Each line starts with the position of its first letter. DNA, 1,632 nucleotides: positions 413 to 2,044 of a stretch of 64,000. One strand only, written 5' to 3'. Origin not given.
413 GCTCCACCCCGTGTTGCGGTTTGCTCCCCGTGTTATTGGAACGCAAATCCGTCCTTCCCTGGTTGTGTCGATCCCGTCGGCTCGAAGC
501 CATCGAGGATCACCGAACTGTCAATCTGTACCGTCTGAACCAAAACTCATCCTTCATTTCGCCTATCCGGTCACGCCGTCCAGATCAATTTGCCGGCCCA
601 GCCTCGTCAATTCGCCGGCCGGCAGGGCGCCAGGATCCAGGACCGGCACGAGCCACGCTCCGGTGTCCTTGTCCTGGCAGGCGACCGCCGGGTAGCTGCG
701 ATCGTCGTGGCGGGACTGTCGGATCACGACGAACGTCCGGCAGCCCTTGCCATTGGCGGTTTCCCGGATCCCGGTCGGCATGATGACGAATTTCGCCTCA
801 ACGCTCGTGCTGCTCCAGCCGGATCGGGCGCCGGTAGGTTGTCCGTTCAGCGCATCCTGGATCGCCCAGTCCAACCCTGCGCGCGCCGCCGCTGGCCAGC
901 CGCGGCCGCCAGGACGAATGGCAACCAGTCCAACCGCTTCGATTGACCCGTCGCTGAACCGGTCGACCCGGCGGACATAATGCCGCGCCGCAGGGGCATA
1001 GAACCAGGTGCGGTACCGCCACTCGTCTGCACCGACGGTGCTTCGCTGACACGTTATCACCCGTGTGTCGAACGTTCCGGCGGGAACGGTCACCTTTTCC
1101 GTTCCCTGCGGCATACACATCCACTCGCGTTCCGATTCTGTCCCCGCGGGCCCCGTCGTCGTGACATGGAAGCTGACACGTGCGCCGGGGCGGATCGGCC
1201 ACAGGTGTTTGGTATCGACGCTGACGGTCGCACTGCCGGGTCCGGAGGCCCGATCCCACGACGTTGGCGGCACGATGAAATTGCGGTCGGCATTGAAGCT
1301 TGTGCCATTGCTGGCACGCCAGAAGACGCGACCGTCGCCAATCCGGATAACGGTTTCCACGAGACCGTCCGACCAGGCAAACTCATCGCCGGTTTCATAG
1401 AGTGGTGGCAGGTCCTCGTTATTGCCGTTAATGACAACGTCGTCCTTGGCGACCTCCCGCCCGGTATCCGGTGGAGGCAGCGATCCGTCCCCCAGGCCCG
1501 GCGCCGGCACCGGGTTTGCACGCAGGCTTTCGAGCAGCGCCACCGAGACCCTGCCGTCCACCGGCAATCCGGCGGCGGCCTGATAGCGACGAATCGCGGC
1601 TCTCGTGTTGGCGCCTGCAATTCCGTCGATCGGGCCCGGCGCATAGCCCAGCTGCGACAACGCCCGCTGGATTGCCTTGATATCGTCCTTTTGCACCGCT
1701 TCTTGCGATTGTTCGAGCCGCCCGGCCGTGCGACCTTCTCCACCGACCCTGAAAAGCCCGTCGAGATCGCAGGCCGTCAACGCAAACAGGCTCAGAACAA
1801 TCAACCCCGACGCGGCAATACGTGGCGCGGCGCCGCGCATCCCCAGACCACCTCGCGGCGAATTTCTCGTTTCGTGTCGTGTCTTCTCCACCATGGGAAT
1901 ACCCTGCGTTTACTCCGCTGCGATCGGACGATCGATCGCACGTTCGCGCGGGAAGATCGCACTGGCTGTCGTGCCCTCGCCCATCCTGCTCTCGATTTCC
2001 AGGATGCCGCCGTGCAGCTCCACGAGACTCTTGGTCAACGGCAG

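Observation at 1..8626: Three-fold iterated module: receiver-less CHASE histidine kinase plus dedicated peptidoglycan-binding secreted protein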

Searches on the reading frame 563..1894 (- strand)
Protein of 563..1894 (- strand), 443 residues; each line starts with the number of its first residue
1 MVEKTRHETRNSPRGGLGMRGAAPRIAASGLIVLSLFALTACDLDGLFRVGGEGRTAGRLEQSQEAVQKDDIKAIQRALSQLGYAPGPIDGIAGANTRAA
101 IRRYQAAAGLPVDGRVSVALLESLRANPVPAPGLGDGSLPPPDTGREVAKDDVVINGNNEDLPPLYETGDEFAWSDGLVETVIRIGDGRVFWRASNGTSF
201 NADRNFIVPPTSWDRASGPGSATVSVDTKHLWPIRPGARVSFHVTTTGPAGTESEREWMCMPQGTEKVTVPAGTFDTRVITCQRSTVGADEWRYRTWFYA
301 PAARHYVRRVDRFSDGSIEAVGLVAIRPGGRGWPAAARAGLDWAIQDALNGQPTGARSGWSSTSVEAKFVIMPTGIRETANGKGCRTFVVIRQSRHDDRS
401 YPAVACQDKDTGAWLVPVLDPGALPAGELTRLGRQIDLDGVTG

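Call 4: search_protein_families(library=pfam, proteins=[window:563-1894:-], max_evalue=0.01)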
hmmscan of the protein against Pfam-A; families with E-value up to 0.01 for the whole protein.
window:563-1894:- (443 aa): 2 families
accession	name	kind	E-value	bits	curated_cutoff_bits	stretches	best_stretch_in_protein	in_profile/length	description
PF01471.23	PG_binding_1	-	3.3e-17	62.8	23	1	69-124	2-57/57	Putative peptidoglycan binding domain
PF08823.16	PG_binding_2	-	0.00012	22.7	21.1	1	61-106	7-52/74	Putative peptidoglycan binding domain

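Call 7: search_protein_families(library=ncbifam, proteins=[window:563-1894:-], max_evalue=0.01)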
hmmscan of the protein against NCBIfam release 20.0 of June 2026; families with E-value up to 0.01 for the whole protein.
window:563-1894:- (443 aa): 6 families
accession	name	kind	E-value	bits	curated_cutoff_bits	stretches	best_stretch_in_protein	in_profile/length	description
TIGR03979.1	His_Ser_Rich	equivalog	1.2e-10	41.7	121.65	1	65-124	127-186/190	His-Xaa-Ser repeat protein HxsA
TIGR02869.1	spore_SleB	equivalog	1.8e-08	34.5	236.5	1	67-124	11-68/201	spore cortex-lytic enzyme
NF004786.0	PRK06132.1-3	equivalog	6.2e-07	28.5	329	1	68-124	219-278/418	hypothetical protein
NF052377.1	lmo1851_S41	exception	3.8e-06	25.9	725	1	63-117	384-438/468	lmo1851 family serine protease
NF052335.1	PdgHdaseHSB129560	equivalog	3.1e-05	23.5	500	1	51-123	188-260/330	peptidoglycan hydrolase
NF052336.1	PdgHdaseHSB100310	equivalog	0.0001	21.8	500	1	67-123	189-245/316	peptidoglycan hydrolase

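Call 8: find_encoding_contigs(protein=window:563-1894:-, flank=10000, max_places=6)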
Protein window:563-1894:- (443 aa): no gene with exactly this product is on record in the collection.

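Call 10: find_encoding_contigs(protein=window:563-1840:-, flank=10000, max_places=6)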
Protein window:563-1840:- (425 aa): 1 contig read that carries it; 1 place shown.
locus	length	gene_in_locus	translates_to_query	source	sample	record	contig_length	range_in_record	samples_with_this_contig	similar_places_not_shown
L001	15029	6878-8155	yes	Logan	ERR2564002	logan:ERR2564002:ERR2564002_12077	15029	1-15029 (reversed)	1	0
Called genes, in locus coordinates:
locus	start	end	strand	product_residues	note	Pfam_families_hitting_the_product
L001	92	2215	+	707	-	PF03924:CHASE, PF00512:HisKA, PF02518:HATPase_c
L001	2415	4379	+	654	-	PF08823:PG_binding_2 (faint), PF01471:PG_binding_1, PF09374:PG_binding_3 (faint), PF01471:PG_binding_1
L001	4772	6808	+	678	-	PF03924:CHASE, PF00512:HisKA, PF02518:HATPase_c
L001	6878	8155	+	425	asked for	PF01471:PG_binding_1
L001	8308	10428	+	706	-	PF03924:CHASE, PF00512:HisKA, PF02518:HATPase_c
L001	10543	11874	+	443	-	PF01471:PG_binding_1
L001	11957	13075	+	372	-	PF01471:PG_binding_1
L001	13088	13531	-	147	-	PF04828:GFA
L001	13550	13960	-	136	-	PF04828:GFA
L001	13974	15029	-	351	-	?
